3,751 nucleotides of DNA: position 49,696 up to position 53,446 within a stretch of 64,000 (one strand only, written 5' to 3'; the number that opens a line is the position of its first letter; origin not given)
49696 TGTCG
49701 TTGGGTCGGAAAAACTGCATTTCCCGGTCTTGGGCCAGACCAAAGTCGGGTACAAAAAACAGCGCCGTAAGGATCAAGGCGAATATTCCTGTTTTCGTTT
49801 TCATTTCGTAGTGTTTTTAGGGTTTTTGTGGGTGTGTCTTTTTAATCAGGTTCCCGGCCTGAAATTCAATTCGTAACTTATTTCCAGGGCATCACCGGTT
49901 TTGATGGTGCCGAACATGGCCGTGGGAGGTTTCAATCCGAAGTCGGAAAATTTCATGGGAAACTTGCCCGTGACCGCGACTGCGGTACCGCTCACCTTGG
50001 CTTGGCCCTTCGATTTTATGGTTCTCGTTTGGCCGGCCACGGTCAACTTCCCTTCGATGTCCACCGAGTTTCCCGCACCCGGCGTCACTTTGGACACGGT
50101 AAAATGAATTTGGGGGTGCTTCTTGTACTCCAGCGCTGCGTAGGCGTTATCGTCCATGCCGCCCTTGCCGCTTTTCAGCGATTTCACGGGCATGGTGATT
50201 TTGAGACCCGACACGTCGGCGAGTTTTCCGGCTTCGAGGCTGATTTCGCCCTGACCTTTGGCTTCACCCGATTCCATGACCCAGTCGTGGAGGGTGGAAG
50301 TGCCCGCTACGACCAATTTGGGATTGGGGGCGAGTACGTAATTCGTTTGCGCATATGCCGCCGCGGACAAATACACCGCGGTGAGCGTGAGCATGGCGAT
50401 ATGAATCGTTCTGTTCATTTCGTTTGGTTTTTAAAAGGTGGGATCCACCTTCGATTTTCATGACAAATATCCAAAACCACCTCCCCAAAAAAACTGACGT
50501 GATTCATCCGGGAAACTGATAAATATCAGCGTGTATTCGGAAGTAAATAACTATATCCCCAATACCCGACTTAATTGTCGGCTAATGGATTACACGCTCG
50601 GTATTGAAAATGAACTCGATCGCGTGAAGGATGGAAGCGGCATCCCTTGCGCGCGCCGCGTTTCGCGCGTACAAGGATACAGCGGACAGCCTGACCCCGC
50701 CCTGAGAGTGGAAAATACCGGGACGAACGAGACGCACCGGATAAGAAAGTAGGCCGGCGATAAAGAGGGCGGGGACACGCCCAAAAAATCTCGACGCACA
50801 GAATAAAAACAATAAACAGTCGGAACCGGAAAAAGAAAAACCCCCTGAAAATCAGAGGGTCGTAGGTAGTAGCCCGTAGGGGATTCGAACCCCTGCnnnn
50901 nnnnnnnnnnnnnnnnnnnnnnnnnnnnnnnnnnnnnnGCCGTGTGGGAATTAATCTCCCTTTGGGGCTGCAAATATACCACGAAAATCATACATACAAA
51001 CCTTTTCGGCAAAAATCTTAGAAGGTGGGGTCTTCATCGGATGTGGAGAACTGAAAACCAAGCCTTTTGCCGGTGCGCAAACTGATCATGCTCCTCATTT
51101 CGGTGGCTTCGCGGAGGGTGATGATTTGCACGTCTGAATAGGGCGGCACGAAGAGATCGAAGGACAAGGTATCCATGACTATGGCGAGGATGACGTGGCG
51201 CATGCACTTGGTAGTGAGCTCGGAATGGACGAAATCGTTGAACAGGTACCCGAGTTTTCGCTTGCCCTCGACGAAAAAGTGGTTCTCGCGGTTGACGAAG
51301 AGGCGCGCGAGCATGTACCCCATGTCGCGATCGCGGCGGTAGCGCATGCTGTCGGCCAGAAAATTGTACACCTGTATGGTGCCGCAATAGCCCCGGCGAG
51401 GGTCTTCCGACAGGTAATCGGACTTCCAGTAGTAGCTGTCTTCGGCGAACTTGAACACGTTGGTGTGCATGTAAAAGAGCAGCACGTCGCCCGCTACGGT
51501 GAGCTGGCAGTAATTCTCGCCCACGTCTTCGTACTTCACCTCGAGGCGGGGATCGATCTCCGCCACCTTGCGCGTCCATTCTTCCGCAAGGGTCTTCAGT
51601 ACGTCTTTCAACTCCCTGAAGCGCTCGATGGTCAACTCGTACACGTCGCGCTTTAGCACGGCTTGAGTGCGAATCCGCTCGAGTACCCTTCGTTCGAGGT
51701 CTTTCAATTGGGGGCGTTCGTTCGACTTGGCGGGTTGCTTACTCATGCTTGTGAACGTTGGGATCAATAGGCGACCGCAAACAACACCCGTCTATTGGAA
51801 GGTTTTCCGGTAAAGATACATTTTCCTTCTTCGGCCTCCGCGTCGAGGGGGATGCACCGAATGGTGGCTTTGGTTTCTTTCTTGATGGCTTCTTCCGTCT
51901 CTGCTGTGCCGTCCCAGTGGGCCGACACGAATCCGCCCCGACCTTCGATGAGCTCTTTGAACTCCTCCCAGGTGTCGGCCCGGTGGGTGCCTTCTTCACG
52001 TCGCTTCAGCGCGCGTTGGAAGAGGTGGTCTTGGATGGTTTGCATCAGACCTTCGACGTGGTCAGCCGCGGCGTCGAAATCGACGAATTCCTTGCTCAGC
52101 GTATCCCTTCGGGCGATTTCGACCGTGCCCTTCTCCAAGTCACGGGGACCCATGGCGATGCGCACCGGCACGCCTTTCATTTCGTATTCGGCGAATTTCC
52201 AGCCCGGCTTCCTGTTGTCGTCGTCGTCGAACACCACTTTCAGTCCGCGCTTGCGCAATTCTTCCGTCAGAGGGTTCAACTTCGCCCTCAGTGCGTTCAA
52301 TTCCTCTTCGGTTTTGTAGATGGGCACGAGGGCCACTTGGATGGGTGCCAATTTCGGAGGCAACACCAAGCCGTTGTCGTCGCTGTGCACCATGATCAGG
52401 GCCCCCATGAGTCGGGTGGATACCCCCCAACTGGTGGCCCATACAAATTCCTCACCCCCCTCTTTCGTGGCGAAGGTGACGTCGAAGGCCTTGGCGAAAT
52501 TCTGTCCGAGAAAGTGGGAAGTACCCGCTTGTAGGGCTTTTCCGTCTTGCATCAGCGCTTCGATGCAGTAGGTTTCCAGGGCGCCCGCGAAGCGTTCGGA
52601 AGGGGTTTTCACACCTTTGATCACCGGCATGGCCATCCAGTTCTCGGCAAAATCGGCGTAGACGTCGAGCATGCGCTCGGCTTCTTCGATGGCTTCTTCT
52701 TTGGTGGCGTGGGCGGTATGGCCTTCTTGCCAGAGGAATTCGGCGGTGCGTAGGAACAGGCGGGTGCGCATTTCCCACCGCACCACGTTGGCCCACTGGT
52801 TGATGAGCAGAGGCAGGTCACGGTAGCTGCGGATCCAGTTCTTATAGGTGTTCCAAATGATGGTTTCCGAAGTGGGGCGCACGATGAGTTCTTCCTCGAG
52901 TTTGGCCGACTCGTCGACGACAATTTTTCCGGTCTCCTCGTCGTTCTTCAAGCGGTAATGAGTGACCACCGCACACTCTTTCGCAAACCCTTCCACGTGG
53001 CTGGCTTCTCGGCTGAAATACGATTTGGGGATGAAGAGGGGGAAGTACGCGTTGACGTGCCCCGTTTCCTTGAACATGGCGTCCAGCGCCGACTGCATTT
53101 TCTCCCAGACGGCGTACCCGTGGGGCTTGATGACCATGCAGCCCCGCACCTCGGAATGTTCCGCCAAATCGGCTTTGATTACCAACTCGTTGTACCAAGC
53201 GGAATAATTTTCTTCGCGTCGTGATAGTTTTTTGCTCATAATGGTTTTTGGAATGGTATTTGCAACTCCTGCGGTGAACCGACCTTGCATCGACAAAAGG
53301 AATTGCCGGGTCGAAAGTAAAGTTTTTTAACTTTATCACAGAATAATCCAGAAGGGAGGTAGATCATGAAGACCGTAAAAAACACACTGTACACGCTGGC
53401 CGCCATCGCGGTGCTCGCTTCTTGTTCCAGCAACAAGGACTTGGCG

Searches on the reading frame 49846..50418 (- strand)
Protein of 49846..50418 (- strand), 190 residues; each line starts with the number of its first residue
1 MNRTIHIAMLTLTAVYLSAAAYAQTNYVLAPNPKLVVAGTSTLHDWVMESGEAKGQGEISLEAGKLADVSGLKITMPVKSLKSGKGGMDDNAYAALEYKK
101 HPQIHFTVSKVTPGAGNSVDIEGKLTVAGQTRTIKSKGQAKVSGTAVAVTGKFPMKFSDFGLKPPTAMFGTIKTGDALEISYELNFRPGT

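Call 52: search_protein_families(library=pfam, max_evalue=0.00001, proteins=[window:49846-50418:-])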
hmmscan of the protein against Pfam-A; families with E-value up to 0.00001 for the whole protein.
window:49846-50418:- (190 aa): 1 family
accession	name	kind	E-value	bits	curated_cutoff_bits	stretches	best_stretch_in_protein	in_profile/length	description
PF04264.18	YceI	-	3e-16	60.6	23.7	1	55-186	28-150/150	YceI-like domain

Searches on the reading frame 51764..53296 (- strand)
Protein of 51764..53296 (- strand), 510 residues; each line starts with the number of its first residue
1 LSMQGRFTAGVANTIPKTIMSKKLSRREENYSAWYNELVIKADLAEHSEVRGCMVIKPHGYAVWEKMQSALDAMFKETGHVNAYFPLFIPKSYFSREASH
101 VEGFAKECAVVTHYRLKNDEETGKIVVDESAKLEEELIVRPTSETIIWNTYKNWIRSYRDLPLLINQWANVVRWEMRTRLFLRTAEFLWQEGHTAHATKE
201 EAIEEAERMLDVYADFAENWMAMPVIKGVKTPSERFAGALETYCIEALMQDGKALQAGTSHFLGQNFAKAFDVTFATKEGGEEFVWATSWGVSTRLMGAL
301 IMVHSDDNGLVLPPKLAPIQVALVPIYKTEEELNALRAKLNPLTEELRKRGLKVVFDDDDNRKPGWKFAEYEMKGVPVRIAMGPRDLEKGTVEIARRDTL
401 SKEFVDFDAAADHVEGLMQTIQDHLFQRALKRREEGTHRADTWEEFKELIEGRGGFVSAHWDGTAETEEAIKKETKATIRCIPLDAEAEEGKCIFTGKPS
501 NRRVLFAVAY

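Call 75: search_protein_families(library=pfam, max_evalue=0.00001, proteins=[window:51764-53296:-])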
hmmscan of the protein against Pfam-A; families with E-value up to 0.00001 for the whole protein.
window:51764-53296:- (510 aa): 3 families
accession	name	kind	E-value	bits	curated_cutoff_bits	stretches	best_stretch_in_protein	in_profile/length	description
PF09180.16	ProRS-C_1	-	5.1e-25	87.8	31.5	1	443-510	1-71/71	Prolyl-tRNA synthetase, C-terminal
PF00587.30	tRNA-synt_2b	-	5.9e-21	75.8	29.3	1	133-301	7-176/179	tRNA synthetase class II core domain (G, H, P, S and T)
PF03129.25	HGTP_anticodon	-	6.2e-19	68.4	21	1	320-414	1-91/94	Anticodon binding domain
